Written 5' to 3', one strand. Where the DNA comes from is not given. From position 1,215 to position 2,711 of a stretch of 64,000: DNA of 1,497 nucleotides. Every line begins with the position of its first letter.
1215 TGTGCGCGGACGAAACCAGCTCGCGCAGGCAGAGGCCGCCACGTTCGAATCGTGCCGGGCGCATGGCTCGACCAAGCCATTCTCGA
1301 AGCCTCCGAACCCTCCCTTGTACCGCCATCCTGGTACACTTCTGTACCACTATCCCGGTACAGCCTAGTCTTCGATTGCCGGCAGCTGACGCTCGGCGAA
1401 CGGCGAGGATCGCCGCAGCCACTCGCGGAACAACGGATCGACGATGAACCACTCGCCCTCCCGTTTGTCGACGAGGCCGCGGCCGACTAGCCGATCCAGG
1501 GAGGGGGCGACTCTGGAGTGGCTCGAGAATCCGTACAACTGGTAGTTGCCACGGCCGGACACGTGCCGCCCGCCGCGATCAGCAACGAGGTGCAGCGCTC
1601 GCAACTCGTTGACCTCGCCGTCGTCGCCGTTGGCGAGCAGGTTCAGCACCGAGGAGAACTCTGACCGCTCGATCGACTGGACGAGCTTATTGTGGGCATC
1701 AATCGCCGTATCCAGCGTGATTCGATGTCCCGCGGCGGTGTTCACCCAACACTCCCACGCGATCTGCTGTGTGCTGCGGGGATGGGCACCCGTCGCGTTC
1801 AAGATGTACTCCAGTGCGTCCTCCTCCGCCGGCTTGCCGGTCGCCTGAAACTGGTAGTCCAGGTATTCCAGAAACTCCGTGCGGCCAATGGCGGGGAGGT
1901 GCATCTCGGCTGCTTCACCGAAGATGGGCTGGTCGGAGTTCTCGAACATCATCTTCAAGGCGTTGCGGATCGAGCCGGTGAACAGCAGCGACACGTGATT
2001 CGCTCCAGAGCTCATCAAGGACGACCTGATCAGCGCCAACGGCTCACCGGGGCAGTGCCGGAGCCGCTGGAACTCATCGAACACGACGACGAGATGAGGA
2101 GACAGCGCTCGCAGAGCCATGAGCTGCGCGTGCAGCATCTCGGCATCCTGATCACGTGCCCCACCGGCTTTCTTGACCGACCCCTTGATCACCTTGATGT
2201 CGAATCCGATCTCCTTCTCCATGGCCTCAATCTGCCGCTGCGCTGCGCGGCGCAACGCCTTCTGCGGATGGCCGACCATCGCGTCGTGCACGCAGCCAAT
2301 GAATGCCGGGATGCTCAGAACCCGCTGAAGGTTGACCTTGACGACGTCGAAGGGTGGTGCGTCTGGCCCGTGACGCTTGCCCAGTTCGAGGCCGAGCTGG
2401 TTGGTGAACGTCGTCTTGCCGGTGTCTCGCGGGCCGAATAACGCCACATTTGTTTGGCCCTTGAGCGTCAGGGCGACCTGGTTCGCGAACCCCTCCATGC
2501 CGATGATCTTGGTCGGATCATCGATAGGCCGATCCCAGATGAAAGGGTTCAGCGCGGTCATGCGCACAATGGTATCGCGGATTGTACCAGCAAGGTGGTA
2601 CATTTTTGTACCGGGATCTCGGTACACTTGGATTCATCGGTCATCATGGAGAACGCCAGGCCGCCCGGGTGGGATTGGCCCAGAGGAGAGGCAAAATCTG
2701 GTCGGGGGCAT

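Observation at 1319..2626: AAA+ ATPase gene bracketed by two inverted copies of a 44-bp array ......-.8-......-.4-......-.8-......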

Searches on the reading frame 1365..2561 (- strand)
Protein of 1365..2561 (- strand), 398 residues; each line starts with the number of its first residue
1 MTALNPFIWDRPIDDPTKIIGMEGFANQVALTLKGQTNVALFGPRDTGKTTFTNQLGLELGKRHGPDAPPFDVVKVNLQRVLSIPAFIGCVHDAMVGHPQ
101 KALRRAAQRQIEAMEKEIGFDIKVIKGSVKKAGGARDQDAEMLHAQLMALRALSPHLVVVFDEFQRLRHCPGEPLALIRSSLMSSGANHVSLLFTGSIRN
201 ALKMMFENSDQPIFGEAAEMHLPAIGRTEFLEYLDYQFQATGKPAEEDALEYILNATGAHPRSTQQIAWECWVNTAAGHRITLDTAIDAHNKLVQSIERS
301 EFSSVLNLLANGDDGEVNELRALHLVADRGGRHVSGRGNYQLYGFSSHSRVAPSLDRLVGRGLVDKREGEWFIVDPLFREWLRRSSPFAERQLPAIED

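Call 4: search_protein_families(library=pfam, proteins=[window:1365-2561:-], max_evalue=0.01)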
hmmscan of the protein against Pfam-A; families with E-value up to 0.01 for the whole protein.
window:1365-2561:- (398 aa): 4 families
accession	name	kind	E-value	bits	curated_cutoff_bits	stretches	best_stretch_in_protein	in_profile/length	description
PF13401.12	AAA_22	-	9.3e-06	26.4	27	1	35-197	4-123/130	AAA domain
PF13173.12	AAA_14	-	4.6e-05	23.9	27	0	39-61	5-27/129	AAA domain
PF13191.12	AAA_16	-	0.0011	20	32.6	1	35-169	22-146/167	AAA ATPase domain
PF02367.23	TsaE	-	0.008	16.6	26.6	0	22-75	7-60/128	Threonylcarbamoyl adenosine biosynthesis protein TsaE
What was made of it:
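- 1365..2561 (-): Gene for a 398-aa AAA+ ATPase: Walker A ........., Walker B VVVFDEF, a helical lid and a C-terminal winged helix at about residues 314-373. The predicted recognition helix starts at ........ (343-350). Weak AAA_22/AAA_14/AAA_16 hits (call 4).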

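Call 7: find_homologous_proteins(query=window:1365-2561:-)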
Query window:1365-2561:- (398 aa): 969 proteins with E <= 0.001 among 6107 candidates; the best 120 are listed.
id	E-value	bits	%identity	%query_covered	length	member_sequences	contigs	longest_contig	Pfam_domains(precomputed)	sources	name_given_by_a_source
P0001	8.9e-234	794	87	100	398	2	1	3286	PF13401.13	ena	-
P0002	1.2e-233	793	86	100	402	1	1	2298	PF13173.13,PF13401.13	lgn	-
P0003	4.6e-230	781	86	99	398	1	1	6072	PF13173.13,PF13401.13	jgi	jgi:hypothetical protein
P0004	2.7e-227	772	84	99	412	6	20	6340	PF13173.13,PF13401.13,PF13191.13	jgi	jgi:molybdopterin-guanine dinucleotide biosynthesis protein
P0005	2.8e-212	723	80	98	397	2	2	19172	PF13173.13,PF13401.13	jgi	jgi:hypothetical protein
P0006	5.2e-207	705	77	100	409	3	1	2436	PF13173.13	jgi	jgi:hypothetical protein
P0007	9.5e-207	705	78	98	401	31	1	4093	PF13173.13,PF13401.13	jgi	jgi:hypothetical protein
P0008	1.5e-206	704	77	98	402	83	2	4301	PF13173.13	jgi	jgi:hypothetical protein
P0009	2.9e-206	703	78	100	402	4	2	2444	PF13173.13,PF13401.13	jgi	jgi:hypothetical protein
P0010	3.2e-206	703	77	100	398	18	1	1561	PF13173.13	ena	-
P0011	1.2e-205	701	77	100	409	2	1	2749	PF13173.13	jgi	jgi:hypothetical protein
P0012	4.5e-205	699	78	98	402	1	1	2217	PF13173.13,PF13401.13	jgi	jgi:hypothetical protein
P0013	1.7e-204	697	77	99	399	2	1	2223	PF13173.13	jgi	jgi:energy-coupling factor transporter ATP-binding protein EcfA2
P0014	1.8e-204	697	77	98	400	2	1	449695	PF13173.13,PF13401.13,PF13191.13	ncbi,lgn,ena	-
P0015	2.2e-204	697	77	98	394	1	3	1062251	PF13173.13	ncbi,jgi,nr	ncbi:MAG TPA: hypothetical protein VGP17_02295 [Solirubrobacteraceae bacterium]|jgi:hypothetical pro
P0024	5.1e-203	692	77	97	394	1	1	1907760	PF13173.13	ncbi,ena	-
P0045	1.7e-201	687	77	97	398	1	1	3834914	PF13173.13,PF13401.13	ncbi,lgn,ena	-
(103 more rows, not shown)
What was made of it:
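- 1365..2561 (-): 969 homologs, the listed top 120 being 74-87% identical (call 7).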

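Call 8: search_protein_families(library=ncbifam, proteins=[window:1365-2561:-], max_evalue=0.01)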
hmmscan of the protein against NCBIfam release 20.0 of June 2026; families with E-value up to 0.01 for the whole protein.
window:1365-2561:- (398 aa): 0 families

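Call 9: search_protein_families(library=padloc, proteins=[window:1365-2561:-], max_evalue=0.1)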
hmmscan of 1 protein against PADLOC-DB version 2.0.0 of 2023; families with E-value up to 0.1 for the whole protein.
window:1365-2561:- (398 aa): 4 families
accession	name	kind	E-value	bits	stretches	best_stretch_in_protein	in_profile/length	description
PDLC04140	mad8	-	1.9e-05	22.3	1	28-176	19-211/314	mads_8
PDLC04789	PDC-S01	-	0.0002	18.5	0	28-57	9-38/375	-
PDLC04168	GajA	-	0.024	11.4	1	38-98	26-86/570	-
PDLC03830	ZacC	-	0.043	10.4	1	147-171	236-259/1019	-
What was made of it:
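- Tried and rejected: Defence system: only weak generic ATPase hits in PADLOC (call 9).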

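Call 10: find_related_loci(query=window:1365-2561:-, collection=genome_contigs, flank=3000)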
Query window:1365-2561:- (398 aa) in genome_contigs; peptide patterns used: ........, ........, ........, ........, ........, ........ (x = any residue, [..] = any of these).
71 stretches matched a pattern; 5 encode a relative of the query (tblastn E <= 1e-3); 5 distinct loci.
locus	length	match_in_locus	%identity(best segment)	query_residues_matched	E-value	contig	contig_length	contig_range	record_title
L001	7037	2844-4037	91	1-398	0e+0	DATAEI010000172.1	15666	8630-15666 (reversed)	MAG TPA_asm: Gaiellales bacterium isolate SMAG_U6773 k141_5180228, whole genome shotgun sequence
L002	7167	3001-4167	77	2-390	0e+0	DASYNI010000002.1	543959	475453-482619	MAG TPA_asm: Solirubrobacteraceae bacterium isolate SMAG_U4399 k141_1417486, whole genome shotgun sequence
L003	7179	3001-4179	75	2-394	0e+0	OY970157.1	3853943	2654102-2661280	MAG: uncultured Solirubrobacteraceae bacterium isolate MFD09671.bin.c.3 genome assembly, chromosome: 1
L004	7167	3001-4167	75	3-391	0e+0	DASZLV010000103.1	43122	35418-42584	MAG TPA_asm: Solirubrobacteraceae bacterium isolate SMAG_U5874 k141_916264, whole genome shotgun sequence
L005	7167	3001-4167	72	3-391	0e+0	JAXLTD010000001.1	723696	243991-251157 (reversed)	MAG: Solirubrobacteraceae bacterium isolate STL-ACT52 C1.47.fa-1, whole genome shotgun sequence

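Call 15: find_encoding_contigs(protein=window:1365-2561:-, flank=10000, max_places=5)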
Protein window:1365-2561:- (398 aa): no gene with exactly this product is on record in the collection.
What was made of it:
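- Tried and rejected: The exact 398-aa product is not on record, so the source contig could not be fetched through it (call 15).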

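Call 16: find_encoding_contigs(protein=P0045, flank=10000, max_places=3)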
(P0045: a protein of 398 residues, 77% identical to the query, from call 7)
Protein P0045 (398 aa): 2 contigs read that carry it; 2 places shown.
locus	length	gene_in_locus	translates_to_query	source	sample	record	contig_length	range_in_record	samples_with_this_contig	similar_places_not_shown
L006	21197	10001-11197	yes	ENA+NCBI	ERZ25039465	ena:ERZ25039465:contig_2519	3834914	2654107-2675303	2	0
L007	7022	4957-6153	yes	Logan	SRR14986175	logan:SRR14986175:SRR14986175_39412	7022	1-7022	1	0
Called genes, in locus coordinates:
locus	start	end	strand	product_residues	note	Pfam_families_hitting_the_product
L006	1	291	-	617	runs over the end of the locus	PF03717:PBP_dimer, PF00905:Transpeptidase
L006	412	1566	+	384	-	PF02674:Colicin_V, PF13365:Trypsin_2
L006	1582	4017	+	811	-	PF01751:Toprim, PF01131:Topoisom_bac, PF13342:Toprim_Crpt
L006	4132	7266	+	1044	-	PF21445:ADDB_N (faint), PF12705:PDDEXK_1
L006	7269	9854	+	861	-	PF00580:UvrD-helicase, PF13245:AAA_19, PF13361:UvrD_C, PF13538:UvrD_C_2 (faint)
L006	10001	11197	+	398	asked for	PF13173:AAA_14 (faint), PF13401:AAA_22 (faint)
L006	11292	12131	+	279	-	PF07638:Sigma70_ECF (faint), PF12645:HTH_16 (weak), PF04542:Sigma70_r2, PF04539:Sigma70_r3 (weak), PF08281:Sigma70_r4_2, PF04545:Sigma70_r4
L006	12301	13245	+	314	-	PF02735:Ku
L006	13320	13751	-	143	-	-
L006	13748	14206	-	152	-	PF13581:HATPase_c_2, PF02518:HATPase_c (weak)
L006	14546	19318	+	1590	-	PF00310:GATase_2, PF04898:Glu_syn_central, PF01645:Glu_synthase, PF01493:GXGXG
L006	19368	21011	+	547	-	PF14691:Fer4_20, PF00890:FAD_binding_2 (weak), PF01266:DAO (weak), PF01494:FAD_binding_3 (weak), PF07992:Pyr_redox_2, PF12831:FAD_oxidored, PF13450:NAD_binding_8, PF07992:Pyr_redox_2, +2 more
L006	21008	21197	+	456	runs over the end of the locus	PF00070:Pyr_redox (faint), PF00743:FMO-like, PF01266:DAO (faint), PF07992:Pyr_redox_2, PF13450:NAD_binding_8, PF13738:Pyr_redox_3, PF13434:Lys_Orn_oxgnase (faint)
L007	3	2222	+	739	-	?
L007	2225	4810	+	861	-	PF00580:UvrD-helicase, PF13245:AAA_19, PF13361:UvrD_C, PF13538:UvrD_C_2 (faint)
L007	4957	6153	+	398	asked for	PF13173:AAA_14 (faint), PF13401:AAA_22 (faint)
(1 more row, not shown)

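Call 17: find_encoding_contigs(protein=P0024, flank=10000, max_places=3)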
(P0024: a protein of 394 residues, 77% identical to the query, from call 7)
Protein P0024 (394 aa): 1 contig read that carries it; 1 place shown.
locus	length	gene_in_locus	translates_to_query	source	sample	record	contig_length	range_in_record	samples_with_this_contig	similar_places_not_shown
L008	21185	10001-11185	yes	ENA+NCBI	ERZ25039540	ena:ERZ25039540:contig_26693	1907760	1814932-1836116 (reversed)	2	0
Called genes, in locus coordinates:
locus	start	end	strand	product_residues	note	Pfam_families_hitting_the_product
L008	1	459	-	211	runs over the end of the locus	PF00440:TetR_N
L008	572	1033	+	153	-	PF13452:FAS1_DH_region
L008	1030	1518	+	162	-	PF01575:MaoC_dehydratas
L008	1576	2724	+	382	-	PF02771:Acyl-CoA_dh_N, PF02770:Acyl-CoA_dh_M, PF00441:Acyl-CoA_dh_1, PF22924:ACOX_C_alpha1 (faint), PF08028:Acyl-CoA_dh_2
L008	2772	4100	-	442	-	PF00155:Aminotran_1_2 (weak), PF01041:DegT_DnrJ_EryC1, PF01053:Cys_Met_Meta_PP (weak)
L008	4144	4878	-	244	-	PF00106:adh_short, PF01370:Epimerase, PF05368:NmrA, PF08659:KR (weak), PF13460:NAD_binding_10, PF13561:adh_short_C2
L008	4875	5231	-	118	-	-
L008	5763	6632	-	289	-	PF02737:3HCDH_N, PF00725:3HCDH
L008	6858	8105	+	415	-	PF13191:AAA_16 (weak), PF13173:AAA_14 (faint)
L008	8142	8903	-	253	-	PF01061:ABC2_membrane, PF12698:ABC2_membrane_3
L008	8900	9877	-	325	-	PF13191:AAA_16 (weak), PF00005:ABC_tran, PF13304:AAA_21 (weak), PF13732:DrrA1-3_C (weak)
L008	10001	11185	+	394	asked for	PF13173:AAA_14 (faint)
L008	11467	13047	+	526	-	PF00501:AMP-binding, PF13193:AMP-binding_C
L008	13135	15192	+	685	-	PF00425:Chorismate_bind, PF01063:Aminotran_4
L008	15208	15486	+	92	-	PF01035:DNA_binding_1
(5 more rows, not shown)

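Call 18: find_encoding_contigs(protein=P0005, flank=10000, max_places=3)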
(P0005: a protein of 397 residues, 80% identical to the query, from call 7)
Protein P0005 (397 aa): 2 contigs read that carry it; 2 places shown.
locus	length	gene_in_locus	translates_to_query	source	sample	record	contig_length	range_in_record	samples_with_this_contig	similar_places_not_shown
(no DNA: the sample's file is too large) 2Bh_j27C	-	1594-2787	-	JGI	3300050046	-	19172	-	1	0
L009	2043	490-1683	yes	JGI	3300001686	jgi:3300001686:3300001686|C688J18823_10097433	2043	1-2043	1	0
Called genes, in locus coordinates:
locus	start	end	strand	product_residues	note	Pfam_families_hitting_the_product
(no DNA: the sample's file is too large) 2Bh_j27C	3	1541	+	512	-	?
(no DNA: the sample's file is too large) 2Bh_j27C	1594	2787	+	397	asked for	PF13173:AAA_14 (faint), PF13401:AAA_22 (weak)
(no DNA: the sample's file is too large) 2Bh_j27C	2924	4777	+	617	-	PF19291:TREH_N, PF00723:Glyco_hydro_15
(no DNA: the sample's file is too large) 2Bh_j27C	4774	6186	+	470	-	PF07690:MFS_1, PF13347:MFS_2 (faint), PF07690:MFS_1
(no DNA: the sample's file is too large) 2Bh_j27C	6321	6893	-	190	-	-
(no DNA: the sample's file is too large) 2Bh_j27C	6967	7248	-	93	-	-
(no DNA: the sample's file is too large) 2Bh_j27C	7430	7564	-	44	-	-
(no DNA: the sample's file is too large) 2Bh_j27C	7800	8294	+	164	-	-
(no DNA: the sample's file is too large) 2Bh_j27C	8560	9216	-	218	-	PF04542:Sigma70_r2, PF08281:Sigma70_r4_2, PF00196:GerE (weak)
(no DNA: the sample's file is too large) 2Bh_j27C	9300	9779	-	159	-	PF05991:NYN_YacP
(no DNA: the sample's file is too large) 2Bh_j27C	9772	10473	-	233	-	PF08032:SpoU_sub_bind, PF00588:SpoU_methylase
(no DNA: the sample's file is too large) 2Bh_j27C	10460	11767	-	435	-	PF01406:tRNA-synt_1e, PF09190:DALR_2 (weak)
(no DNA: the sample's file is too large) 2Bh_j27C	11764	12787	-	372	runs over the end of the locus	PF00749:tRNA-synt_1c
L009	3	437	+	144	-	?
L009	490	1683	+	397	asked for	PF13173:AAA_14 (faint), PF13401:AAA_22 (weak)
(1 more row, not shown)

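Call 27: search_solved_structures(query=A2, max_evalue=1)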
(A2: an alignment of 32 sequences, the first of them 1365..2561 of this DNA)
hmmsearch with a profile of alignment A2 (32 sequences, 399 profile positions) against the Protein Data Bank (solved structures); distinct sequences matched with E-value up to 1: 25.
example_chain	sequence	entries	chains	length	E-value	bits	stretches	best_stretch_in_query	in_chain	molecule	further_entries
9zw5_A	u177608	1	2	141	0.068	14.9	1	35-75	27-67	tRNA threonylcarbamoyladenosine biosynthesis protein TsaE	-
7bbn_A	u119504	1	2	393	0.26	13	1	35-75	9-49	Elongation Factor Tu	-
2hcj_A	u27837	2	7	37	0.3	12.8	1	35-69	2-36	Protein chain elongation factor EF-Tu | Elongation factor EF-Tu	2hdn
5i4r_C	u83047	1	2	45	0.39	12.4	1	35-69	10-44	Elongation factor Tu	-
3u2q_A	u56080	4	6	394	0.43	12.2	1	35-75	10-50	Elongation factor Tu 1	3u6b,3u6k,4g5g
5mi8_A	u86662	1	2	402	0.45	12.2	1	35-75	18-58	Elongation factor Tu 1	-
9tb0_C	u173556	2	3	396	0.46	12.2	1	35-75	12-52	Elongation factor Tu 1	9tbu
8fr3_A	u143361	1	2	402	0.46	12.2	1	35-75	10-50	Elongation factor Tu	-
5mi3_A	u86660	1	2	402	0.46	12.2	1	35-75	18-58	Elongation factor Tu 1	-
1ob2_A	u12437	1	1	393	0.46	12.2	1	35-75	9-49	ELONGATION FACTOR TU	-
4p3y_A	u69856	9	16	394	0.47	12.1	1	35-75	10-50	Elongation factor Tu 1 | Elongation factor Tu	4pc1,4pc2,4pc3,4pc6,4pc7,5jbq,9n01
1dg1_G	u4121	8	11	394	0.47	12.1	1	35-75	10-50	ELONGATION FACTOR TU | Elongation factor Tu 2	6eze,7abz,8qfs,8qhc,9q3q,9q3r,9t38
5mi9_A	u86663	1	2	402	0.47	12.1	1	35-75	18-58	Elongation factor Tu 1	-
5opd_A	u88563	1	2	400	0.47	12.1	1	35-75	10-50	Elongation factor Tu 1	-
5uyk_Z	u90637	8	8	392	0.47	12.1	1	35-75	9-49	Elongation factor Tu 2 | Elongation factor Tu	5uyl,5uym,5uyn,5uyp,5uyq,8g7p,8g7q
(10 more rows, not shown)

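Call 28: find_related_loci(query=A2, collection=metagenome_contigs, flank=4000)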
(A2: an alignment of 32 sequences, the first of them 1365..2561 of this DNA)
Query A2 (398 aa) in metagenome_contigs; peptide patterns used: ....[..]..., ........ (x = any residue, [..] = any of these).
218 stretches matched a pattern; 157 encode a relative of the query (tblastn E <= 1e-3); the best 80 are kept; 80 distinct loci.
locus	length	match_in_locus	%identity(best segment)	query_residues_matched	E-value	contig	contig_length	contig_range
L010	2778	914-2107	87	1-398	0e+0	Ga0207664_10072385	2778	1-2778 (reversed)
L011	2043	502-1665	80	4-391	0e+0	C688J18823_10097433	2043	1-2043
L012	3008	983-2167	76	2-398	0e+0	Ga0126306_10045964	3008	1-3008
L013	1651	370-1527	78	2-390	0e+0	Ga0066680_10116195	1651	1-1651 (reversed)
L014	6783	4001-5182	76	2-397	0e+0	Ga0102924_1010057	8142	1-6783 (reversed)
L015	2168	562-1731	76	2-391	0e+0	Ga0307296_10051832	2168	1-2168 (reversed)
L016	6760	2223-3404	76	2-397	0e+0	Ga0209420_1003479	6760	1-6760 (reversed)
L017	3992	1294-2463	76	2-391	0e+0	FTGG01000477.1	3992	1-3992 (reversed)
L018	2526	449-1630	76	2-397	0e+0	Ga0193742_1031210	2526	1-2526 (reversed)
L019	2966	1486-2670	76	2-398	0e+0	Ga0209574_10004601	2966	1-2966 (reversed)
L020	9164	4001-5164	77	4-391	0e+0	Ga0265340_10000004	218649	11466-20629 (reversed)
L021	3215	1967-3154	75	2-397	0e+0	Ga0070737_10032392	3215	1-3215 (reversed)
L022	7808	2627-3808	75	2-397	0e+0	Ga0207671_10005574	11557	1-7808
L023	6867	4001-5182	75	2-397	0e+0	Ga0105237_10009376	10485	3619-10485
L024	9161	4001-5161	76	4-390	0e+0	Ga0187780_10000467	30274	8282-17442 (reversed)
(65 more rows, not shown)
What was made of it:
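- The protein is very strongly conserved, at 72-91% identity across two orders (calls 7, 10, 28).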

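Call 31: predict_structure(alignment_id=A2)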
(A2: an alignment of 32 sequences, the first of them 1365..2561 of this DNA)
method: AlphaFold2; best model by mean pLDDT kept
length: 398 residues; sequences in the alignment: 32
mean_pLDDT: 66.1   pTM: 0.58
mean pLDDT of the five models: 66.1, 62.4, 55.5, 54.5, 43.9
residues with pLDDT >= 90: 31; 70-90: 144; 50-70: 136; < 50: 87
segments of 3 or more residues with pLDDT < 50: 9-14, 37-49, 127-136, 162-171, 184-224, 396-398
pLDDT, mean of each block of 10 residues (from residue 1): 52 53 62 49 38 61 65 61 60 74 79 73 57 48 60 61 47 53 45 41 38 32 56 82 92 85 74 88 96 80 68 85 89 75 85 83 77 84 79 52
secondary structure, 60 per line:
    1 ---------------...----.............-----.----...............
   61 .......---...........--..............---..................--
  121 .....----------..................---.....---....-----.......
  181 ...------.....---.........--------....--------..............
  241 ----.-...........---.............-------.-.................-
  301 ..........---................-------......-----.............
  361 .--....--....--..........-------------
elements in order: H23-35 H46-67 H71-81 H84-97 H101-118 E121-125 H136-153 E157-161 H165-168 H174-183 E190-194 H198-206 H215-218 H227-240 H247-257 H261-273 H283-299 H301-310 H314-329 H337-342 H348-361 E364-367 E370-373 H376-385
